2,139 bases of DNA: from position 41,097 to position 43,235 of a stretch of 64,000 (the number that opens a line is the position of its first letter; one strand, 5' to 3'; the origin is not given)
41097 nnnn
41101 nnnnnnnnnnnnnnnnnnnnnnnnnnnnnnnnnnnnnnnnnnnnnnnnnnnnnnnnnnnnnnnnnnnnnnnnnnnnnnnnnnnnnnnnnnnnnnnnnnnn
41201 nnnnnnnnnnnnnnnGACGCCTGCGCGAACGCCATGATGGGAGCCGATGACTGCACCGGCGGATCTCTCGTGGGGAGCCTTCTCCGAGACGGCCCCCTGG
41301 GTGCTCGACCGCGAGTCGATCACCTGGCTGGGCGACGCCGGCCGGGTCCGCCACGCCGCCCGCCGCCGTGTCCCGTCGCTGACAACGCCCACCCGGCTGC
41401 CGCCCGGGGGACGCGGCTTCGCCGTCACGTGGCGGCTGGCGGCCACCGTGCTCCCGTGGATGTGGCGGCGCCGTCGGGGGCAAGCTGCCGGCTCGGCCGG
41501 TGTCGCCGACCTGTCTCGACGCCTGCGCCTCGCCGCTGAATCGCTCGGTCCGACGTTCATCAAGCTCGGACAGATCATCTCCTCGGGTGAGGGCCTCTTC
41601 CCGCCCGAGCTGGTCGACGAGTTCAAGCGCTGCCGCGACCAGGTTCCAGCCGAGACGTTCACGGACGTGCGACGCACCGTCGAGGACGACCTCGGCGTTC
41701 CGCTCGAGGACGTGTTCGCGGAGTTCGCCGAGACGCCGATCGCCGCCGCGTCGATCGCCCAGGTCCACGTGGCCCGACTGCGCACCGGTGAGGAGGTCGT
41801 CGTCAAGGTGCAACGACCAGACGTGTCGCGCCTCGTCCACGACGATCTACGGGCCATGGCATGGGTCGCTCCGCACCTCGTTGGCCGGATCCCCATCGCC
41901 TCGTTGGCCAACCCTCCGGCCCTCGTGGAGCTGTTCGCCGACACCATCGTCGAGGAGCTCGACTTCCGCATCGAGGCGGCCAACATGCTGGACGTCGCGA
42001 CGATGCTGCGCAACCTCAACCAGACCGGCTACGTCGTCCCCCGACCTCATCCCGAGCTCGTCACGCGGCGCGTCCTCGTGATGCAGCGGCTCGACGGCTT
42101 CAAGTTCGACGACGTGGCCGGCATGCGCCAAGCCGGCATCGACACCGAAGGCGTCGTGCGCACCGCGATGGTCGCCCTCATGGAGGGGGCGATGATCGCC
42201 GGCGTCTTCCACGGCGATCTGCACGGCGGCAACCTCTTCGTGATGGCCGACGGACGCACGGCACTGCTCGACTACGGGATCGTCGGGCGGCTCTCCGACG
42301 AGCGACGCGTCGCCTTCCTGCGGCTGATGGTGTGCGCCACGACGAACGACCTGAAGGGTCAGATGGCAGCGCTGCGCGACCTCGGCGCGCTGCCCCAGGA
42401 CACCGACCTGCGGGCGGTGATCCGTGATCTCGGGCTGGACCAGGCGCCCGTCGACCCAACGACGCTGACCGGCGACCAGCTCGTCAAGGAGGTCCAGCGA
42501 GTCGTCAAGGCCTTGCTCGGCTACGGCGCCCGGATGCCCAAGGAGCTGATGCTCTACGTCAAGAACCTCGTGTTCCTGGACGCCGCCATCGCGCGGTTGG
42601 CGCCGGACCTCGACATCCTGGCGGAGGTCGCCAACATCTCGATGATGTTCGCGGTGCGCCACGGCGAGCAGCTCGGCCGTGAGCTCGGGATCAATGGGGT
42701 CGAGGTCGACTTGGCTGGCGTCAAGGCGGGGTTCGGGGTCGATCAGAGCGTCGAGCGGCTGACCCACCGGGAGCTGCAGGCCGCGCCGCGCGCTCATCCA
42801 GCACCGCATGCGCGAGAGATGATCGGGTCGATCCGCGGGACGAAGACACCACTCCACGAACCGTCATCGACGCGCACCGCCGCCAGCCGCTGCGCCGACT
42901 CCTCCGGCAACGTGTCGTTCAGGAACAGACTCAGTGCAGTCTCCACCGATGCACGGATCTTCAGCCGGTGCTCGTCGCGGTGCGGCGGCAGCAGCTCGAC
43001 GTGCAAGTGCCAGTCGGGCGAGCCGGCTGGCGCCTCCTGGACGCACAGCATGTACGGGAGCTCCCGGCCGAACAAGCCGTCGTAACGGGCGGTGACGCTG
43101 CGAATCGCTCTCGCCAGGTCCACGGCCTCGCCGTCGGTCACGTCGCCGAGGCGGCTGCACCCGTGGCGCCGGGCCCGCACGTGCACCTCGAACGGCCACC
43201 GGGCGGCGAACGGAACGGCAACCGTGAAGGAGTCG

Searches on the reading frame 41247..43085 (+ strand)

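Call 3: search_protein_families(library=pfam, proteins=[window:41247-43085:+], max_evalue=1)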
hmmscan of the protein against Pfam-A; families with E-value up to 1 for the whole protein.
window:41247-43085:+ (612 aa): 4 families
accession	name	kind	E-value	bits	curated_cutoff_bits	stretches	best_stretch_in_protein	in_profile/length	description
PF03109.22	ABC1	-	2.2e-61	207.6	22.9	1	129-371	2-239/244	ABC1 atypical kinase-like domain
PF01163.29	RIO1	-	0.00018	21.6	22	1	253-352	61-157/187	RIO domain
PF01636.29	APH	-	0.00073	19.8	23.2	1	178-344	16-195/239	Phosphotransferase enzyme family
PF00069.31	Pkinase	-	0.098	12.5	31.7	1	274-354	72-153/263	Protein kinase domain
